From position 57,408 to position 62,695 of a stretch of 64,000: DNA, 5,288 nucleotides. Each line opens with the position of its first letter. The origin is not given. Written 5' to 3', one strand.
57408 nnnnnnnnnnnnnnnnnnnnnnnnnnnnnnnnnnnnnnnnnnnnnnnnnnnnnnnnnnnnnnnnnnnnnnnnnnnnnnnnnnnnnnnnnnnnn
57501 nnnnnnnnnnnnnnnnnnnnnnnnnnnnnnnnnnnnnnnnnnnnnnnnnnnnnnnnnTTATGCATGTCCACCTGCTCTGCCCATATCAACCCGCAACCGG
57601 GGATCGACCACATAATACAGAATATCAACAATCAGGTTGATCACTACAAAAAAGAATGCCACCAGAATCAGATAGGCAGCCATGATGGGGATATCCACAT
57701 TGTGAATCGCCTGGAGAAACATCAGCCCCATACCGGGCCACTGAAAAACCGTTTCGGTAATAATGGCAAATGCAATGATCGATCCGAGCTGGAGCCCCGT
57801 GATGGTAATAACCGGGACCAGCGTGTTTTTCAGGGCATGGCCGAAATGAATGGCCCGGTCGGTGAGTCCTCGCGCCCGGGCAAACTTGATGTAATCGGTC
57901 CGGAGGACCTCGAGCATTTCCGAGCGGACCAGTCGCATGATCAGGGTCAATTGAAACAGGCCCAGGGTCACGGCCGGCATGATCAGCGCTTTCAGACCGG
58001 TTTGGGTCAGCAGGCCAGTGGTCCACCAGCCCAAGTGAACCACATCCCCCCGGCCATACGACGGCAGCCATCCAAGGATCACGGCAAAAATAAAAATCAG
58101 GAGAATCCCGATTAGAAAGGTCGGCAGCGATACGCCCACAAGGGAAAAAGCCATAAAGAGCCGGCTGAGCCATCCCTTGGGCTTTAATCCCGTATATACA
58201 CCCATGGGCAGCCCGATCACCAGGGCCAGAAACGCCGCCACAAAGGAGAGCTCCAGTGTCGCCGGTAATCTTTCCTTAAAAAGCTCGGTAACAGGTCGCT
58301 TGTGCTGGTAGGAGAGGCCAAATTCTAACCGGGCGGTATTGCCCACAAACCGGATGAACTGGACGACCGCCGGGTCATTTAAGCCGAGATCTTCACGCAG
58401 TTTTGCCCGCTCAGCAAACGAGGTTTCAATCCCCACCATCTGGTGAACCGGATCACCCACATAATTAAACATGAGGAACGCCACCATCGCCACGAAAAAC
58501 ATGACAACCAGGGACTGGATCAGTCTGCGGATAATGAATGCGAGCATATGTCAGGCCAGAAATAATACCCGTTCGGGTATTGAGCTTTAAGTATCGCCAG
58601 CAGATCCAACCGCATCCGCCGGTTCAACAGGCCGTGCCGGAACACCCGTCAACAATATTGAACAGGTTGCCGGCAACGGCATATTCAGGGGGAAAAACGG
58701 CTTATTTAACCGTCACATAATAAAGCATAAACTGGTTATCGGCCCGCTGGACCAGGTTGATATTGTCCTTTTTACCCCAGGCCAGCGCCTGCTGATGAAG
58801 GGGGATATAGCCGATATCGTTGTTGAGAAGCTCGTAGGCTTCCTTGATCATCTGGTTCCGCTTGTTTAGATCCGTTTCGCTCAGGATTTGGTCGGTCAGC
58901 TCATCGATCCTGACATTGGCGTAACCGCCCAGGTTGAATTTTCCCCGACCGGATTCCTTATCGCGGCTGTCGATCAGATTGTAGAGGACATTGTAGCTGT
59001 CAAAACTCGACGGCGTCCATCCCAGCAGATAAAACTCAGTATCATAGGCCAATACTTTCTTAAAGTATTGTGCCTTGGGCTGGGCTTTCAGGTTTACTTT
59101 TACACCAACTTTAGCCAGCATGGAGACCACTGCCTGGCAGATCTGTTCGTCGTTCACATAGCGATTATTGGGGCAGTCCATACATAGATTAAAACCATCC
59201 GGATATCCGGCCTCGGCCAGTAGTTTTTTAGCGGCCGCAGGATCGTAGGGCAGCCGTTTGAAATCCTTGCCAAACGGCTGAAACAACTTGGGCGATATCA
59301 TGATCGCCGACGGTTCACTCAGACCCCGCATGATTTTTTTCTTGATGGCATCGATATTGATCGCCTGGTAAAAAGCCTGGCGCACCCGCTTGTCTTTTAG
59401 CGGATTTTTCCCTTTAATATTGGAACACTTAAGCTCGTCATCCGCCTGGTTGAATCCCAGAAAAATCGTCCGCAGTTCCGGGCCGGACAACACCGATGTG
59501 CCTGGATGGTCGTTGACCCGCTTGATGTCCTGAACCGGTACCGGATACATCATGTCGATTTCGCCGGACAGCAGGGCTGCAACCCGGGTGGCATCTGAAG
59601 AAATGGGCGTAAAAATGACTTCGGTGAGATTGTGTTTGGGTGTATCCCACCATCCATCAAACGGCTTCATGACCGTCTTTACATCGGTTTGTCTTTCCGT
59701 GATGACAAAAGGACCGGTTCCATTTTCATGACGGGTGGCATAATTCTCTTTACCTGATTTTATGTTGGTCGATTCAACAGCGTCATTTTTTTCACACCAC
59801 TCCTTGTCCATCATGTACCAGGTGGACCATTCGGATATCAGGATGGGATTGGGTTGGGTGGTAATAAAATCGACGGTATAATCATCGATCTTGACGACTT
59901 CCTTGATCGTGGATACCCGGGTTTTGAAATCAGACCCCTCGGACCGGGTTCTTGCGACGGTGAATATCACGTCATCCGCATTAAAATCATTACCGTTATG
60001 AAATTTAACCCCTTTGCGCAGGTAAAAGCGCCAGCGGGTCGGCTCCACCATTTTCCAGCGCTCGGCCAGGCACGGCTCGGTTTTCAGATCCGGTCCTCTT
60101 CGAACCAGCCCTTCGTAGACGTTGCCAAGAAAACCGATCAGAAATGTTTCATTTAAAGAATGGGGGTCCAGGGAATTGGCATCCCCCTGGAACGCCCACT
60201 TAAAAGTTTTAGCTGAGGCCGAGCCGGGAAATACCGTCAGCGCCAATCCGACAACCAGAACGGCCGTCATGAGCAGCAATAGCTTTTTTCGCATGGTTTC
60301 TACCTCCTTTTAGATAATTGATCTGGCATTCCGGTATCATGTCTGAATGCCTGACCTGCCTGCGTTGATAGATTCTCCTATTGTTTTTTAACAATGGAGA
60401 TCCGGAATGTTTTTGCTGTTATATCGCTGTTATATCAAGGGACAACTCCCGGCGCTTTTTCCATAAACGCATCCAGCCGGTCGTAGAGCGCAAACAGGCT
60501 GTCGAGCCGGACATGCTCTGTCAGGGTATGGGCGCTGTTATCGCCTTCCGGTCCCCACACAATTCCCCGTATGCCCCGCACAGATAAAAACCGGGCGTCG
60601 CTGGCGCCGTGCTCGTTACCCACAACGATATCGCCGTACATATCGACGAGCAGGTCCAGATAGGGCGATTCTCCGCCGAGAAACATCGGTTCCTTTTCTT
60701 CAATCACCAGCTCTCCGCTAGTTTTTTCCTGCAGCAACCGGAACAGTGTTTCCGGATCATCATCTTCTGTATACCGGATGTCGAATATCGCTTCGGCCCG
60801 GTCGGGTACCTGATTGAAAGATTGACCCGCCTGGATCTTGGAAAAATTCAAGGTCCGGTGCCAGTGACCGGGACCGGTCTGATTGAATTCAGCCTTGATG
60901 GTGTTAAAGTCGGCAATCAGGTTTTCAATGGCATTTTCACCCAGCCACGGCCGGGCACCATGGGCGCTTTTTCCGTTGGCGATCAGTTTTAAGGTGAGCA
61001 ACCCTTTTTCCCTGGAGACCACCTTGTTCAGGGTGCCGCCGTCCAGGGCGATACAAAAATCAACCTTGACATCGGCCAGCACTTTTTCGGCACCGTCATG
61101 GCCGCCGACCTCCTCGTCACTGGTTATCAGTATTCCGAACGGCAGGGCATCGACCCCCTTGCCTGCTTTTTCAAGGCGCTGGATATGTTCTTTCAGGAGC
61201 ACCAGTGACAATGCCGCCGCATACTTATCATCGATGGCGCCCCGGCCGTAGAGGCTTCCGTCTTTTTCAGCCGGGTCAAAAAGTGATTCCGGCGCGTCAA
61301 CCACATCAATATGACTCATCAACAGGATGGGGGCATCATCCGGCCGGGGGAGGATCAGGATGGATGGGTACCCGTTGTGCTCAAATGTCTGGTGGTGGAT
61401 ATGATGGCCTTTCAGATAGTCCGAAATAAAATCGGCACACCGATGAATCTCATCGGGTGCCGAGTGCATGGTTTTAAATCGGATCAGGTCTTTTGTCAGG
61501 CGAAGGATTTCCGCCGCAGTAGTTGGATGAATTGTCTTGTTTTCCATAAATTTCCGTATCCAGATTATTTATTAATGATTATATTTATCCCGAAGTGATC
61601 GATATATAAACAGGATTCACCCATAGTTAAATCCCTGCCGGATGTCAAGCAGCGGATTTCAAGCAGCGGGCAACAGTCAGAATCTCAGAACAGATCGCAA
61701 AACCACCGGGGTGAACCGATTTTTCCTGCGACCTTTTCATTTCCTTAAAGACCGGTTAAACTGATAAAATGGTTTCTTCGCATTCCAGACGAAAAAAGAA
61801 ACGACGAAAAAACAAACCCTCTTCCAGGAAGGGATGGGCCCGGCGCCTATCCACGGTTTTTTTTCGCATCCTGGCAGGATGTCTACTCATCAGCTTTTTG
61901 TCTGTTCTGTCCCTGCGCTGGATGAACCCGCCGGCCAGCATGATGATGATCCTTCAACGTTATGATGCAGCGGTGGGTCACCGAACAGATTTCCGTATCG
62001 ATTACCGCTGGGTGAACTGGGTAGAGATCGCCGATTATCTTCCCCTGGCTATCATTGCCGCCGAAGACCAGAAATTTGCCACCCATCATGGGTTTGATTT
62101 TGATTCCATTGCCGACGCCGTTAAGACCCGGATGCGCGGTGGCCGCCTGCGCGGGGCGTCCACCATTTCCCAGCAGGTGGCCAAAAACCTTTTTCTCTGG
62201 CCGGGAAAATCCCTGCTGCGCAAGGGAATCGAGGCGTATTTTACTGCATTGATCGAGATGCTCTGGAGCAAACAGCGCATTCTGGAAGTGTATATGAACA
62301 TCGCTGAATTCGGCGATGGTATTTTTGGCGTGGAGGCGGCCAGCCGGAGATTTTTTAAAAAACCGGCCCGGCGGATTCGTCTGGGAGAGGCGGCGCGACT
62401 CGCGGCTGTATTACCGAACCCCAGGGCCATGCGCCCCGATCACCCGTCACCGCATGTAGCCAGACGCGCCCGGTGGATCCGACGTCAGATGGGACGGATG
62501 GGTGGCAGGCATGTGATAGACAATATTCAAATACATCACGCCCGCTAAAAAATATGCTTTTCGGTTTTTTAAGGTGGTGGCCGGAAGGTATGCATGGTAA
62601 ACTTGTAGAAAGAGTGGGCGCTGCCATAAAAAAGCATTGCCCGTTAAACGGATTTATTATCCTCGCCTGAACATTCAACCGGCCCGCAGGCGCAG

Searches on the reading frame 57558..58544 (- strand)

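Call 9: search_protein_families(library=pfam, proteins=[window:57558-58544:-], max_evalue=0.001)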
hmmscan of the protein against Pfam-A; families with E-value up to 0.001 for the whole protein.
window:57558-58544:- (328 aa): 2 families
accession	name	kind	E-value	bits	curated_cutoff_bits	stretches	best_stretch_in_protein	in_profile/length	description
PF00528.27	BPD_transp_1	-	1.4e-39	136.2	26.4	1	111-318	1-183/184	Binding-protein-dependent transport system inner membrane component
PF19300.4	BPD_transp_1_N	-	4e-11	43.5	23.8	1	1-99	2-113/114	Binding-prot-dependent transport system membrane comp, N-term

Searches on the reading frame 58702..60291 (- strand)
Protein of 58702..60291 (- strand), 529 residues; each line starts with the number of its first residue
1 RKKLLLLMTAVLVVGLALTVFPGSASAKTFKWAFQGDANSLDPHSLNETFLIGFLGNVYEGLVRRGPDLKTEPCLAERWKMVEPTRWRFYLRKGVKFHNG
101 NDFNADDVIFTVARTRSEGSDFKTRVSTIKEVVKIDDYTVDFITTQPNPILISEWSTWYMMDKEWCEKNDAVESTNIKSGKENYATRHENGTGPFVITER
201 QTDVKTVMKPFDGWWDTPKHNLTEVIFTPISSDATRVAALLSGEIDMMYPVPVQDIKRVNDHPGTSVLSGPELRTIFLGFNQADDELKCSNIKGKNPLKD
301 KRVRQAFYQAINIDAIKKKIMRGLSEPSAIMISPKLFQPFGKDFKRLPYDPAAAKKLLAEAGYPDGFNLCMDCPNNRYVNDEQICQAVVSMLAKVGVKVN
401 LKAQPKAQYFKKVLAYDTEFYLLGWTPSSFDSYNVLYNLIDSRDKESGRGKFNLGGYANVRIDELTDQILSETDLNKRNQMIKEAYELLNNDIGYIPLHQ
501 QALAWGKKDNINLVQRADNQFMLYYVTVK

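Call 9: search_protein_families(library=pfam, proteins=[window:58702-60291:-], max_evalue=0.001)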
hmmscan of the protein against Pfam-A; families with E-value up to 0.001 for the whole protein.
window:58702-60291:- (529 aa): 1 family
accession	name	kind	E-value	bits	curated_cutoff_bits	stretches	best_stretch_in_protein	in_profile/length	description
PF00496.27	SBP_bac_5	-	5.1e-87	292.8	32.4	1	71-445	2-366/368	Bacterial extracellular solute-binding proteins, family 5 Middle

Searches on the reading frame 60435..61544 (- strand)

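Call 9: search_protein_families(library=pfam, proteins=[window:60435-61544:-], max_evalue=0.001)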
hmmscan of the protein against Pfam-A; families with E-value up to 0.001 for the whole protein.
window:60435-61544:- (369 aa): 3 families
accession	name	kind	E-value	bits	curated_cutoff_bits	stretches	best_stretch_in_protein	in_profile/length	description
PF01546.33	Peptidase_M20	-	2.2e-18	67.3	24.6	1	74-362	1-205/206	Peptidase family M20/M25/M40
PF07687.19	M20_dimer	-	5e-16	59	21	1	179-274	3-98/107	Peptidase dimerisation domain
PF05343.19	Peptidase_M42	-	8.6e-05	22.2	23.2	1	103-177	132-198/292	M42 glutamyl aminopeptidase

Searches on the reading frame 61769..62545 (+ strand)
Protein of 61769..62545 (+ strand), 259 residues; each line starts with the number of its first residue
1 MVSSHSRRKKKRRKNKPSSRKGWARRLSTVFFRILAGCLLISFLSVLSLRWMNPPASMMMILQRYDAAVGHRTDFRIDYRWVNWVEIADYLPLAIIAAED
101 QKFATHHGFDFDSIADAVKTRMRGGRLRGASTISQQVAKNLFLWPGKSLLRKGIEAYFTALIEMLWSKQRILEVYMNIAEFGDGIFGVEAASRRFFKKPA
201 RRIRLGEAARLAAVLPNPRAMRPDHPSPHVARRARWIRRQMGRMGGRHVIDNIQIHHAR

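Call 9: search_protein_families(library=pfam, proteins=[window:61769-62545:+], max_evalue=0.001)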
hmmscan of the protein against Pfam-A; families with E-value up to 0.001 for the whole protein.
window:61769-62545:+ (259 aa): 1 family
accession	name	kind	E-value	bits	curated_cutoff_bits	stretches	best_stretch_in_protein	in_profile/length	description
PF00912.28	Transgly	-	1.3e-47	162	27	1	78-241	13-177/178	Transglycosylase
